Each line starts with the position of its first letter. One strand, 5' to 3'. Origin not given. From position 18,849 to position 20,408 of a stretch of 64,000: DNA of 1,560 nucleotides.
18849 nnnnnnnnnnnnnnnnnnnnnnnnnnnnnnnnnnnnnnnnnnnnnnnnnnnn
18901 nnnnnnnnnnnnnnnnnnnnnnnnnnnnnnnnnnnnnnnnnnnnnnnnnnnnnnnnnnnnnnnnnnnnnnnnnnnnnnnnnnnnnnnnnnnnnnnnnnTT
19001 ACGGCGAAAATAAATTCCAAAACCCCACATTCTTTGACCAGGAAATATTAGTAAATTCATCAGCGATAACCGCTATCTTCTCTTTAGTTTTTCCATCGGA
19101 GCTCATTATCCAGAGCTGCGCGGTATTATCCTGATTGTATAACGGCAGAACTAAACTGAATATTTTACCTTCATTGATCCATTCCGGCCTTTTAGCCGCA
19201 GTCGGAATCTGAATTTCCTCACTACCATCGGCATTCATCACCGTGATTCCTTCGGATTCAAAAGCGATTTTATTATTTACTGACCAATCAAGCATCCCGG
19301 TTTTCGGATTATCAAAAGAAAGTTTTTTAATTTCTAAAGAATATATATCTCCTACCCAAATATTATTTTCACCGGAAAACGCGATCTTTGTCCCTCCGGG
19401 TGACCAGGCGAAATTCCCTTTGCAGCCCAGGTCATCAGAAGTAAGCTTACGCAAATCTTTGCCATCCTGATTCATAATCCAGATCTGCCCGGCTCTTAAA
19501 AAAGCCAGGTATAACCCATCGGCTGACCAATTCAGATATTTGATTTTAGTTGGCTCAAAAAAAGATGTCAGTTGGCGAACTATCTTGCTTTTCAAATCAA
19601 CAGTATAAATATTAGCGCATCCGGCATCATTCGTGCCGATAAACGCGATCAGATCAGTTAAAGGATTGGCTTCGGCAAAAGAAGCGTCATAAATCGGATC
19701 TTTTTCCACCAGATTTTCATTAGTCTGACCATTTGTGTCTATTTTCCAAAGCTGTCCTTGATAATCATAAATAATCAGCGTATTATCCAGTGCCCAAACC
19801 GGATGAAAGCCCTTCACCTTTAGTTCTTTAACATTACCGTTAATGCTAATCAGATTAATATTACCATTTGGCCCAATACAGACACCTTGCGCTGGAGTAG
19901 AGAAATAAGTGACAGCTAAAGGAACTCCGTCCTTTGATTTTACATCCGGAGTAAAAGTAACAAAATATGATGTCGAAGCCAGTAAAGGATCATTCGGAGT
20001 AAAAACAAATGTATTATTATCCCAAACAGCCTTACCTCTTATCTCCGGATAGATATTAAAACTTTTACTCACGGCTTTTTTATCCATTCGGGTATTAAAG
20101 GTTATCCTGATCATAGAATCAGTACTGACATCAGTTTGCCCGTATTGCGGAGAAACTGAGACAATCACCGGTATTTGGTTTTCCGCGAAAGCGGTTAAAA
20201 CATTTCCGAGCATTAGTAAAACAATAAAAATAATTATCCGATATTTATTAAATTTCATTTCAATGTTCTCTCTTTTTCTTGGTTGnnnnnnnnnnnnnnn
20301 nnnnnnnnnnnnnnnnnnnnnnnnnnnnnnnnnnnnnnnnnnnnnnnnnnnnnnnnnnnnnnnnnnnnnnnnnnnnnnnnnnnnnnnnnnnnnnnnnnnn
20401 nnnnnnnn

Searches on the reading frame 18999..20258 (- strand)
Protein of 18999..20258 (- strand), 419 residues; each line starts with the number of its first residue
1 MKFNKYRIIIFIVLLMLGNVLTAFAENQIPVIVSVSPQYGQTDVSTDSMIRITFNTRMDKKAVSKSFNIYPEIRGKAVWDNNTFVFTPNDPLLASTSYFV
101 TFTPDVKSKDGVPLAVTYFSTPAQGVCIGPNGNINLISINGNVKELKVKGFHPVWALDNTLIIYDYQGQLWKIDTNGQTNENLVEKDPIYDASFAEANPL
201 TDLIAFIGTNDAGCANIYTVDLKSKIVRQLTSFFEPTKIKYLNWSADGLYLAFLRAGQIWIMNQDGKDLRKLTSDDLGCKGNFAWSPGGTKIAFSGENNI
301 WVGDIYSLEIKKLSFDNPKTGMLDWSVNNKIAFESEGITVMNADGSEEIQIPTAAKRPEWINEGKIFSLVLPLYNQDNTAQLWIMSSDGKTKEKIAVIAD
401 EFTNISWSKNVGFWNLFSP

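Call 63: search_protein_families(library=pfam, proteins=[window:18999-20258:-], max_evalue=0.001)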
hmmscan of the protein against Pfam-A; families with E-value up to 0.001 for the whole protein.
window:18999-20258:- (419 aa): 3 families
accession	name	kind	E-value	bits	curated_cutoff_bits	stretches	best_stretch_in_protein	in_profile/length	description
PF13205.12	Big_5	-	1.4e-14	55.1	23.6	1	28-115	3-96/105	Bacterial Ig-like domain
PF00930.27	DPPIV_N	-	1.8e-10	40.5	22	1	215-276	23-82/354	Dipeptidyl peptidase IV (DPP IV) N-terminal region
PF04053.20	B-prop_COPA_B_2nd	-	0.00038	20.5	57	0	125-268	44-177/248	COPA/B second beta-propeller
